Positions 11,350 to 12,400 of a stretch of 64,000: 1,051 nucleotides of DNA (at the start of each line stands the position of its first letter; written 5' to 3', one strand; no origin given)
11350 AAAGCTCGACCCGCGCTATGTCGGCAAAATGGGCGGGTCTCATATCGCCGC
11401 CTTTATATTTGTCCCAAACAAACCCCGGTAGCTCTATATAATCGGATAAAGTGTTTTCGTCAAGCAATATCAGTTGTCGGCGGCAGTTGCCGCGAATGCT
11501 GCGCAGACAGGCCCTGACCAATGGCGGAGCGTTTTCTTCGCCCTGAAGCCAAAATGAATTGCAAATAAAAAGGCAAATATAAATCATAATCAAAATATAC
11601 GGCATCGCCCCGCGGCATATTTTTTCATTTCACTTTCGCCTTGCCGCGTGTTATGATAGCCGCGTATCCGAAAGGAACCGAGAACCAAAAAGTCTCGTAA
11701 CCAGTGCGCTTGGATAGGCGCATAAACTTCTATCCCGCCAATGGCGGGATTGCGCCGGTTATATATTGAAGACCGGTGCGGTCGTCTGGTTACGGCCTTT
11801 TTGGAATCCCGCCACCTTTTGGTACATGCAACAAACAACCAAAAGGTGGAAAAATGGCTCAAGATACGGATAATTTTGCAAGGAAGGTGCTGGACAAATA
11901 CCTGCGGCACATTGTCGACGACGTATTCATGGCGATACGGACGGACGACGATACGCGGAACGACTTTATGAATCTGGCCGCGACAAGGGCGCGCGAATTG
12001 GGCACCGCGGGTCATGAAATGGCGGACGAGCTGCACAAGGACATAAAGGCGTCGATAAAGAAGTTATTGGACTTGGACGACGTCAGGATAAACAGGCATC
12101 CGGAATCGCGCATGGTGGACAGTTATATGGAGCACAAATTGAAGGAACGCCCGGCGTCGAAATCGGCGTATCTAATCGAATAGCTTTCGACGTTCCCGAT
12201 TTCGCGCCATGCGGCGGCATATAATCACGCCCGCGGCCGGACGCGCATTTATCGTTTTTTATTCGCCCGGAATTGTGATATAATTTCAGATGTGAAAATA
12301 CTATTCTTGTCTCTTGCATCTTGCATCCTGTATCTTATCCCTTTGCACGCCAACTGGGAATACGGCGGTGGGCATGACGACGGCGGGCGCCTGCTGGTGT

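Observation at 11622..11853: Unassigned ~235-nt structured leader RNA with compensatory base changes, duplicated upstream of paralogous small proteins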

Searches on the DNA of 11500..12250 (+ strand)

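Call 5: search_rna_families(source=window, start=11500, end=12250, threshold=evalue, max_evalue=10, show_alignments=3)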
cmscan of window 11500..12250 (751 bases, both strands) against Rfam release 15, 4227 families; matches with E-value up to 10: 2.
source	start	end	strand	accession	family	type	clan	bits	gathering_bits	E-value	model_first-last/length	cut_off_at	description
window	11743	11821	+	RF02221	sRNA-Xcc1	Gene; sRNA;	-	28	53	0.013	1-87/87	no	sRNA-Xcc1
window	12059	12163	+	RF02248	Six3os1_3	Gene; lncRNA;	-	10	40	8.1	1-75/75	no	Six3os1 conserved region 3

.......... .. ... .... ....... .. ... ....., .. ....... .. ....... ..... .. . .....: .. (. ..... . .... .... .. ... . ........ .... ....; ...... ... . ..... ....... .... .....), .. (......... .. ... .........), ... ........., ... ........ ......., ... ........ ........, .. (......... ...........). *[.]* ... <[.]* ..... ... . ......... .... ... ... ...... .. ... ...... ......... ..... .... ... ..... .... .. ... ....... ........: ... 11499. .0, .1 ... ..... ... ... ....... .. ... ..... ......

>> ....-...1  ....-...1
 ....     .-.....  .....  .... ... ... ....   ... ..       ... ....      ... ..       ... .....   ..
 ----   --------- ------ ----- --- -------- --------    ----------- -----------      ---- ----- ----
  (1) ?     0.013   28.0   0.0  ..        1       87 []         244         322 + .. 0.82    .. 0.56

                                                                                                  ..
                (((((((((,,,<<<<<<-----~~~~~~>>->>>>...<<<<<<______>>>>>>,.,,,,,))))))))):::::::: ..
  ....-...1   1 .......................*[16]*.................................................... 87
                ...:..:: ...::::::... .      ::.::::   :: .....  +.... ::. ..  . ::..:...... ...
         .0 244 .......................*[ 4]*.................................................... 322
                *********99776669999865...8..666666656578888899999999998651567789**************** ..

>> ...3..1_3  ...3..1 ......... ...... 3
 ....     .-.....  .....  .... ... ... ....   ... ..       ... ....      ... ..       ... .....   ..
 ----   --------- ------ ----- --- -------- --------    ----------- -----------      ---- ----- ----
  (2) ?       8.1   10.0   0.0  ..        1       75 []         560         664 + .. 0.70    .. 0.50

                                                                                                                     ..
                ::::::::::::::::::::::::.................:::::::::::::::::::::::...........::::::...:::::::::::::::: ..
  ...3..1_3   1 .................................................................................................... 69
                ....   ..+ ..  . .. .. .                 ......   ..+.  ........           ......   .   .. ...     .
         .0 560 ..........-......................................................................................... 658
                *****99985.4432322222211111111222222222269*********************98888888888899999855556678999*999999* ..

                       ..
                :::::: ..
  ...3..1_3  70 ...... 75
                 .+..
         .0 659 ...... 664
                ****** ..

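Call 55: search_rna_families(sources=[L001, L018, L019, L017], threshold=evalue, max_evalue=1, show_alignments=4)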
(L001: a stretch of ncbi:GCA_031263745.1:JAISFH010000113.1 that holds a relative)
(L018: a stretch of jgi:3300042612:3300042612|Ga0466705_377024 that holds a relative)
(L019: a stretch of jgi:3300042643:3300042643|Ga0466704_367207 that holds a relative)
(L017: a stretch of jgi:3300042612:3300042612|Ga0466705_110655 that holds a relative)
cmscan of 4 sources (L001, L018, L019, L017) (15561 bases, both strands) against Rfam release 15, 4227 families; matches with E-value up to 1: 7.
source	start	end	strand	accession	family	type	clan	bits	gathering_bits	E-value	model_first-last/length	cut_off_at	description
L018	6043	6116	-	RF00005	tRNA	Gene; tRNA;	CL00001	72.1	29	2e-14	1-71/71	no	tRNA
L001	1168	1256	+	RF02221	sRNA-Xcc1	Gene; sRNA;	-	47.9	53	5e-06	1-87/87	no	sRNA-Xcc1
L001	624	785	-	RF02625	WsnRNA46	Gene; sRNA;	-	46.9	65.3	2.3e-07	1-151/151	no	Wolbachia sRNA 46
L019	44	131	+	RF02221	sRNA-Xcc1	Gene; sRNA;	-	46.9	53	8.6e-06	1-87/87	no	sRNA-Xcc1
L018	6042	6116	+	RF04354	Plastid-ycf2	Cis-reg;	-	32.3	65.7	0.0021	1-75/75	no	Plastid-ycf2 5UTR RNA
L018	2891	2969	+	RF02221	sRNA-Xcc1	Gene; sRNA;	-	28.4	53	0.22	1-87/87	no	sRNA-Xcc1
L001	1275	1335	+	RF03036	osmY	Gene; sRNA;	-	21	46.9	0.49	1-72/72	no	osmY RNA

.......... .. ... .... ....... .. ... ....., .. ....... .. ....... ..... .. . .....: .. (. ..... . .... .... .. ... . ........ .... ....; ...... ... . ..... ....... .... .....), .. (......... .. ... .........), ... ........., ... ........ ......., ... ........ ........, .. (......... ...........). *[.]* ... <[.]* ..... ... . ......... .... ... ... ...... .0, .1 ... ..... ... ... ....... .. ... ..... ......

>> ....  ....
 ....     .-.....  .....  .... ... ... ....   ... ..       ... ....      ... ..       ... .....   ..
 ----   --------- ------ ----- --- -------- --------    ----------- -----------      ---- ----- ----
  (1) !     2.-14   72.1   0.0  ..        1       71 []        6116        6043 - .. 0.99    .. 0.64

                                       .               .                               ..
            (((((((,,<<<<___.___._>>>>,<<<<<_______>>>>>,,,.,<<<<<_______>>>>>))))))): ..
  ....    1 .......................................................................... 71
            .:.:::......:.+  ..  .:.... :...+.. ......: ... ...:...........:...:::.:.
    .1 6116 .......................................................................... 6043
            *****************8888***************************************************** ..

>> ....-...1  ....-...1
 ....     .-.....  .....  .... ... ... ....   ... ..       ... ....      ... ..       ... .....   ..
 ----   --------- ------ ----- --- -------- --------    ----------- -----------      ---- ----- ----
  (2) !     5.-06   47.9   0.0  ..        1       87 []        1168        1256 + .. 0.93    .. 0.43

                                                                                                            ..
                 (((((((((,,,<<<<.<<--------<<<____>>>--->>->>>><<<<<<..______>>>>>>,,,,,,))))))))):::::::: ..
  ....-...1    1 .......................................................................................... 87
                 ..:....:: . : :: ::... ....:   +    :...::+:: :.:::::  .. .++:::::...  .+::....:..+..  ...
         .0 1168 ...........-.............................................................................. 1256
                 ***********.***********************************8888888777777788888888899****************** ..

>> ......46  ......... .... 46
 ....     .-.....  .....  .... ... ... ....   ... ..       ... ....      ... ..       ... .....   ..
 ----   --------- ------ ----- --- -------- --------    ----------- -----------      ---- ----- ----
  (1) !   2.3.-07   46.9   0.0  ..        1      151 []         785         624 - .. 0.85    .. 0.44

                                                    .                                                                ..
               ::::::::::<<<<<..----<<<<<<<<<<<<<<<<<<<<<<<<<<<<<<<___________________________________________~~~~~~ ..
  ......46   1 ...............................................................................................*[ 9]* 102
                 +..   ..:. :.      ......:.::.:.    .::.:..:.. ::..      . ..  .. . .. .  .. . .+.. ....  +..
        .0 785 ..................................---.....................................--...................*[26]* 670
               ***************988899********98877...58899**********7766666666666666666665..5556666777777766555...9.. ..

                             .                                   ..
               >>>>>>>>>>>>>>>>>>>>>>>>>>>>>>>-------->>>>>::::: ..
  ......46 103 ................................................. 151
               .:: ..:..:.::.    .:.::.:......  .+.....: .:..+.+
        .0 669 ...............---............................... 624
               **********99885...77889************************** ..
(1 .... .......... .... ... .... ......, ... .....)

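Call 79: build_rna_model(alignment_id=A9, structure=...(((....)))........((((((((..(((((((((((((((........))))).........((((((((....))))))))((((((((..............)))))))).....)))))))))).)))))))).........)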
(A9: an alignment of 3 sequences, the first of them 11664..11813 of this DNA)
Model R1 built from alignment A9 (3 sequences, 151 columns); structure: as given.
model positions 150; base pairs 42; branch points 3; effective number of sequences 0.95; information 0.591 bits per position. Calibrated on 0.2 Mb of random sequence (short: E-values are rough).
structure used (alignment columns):
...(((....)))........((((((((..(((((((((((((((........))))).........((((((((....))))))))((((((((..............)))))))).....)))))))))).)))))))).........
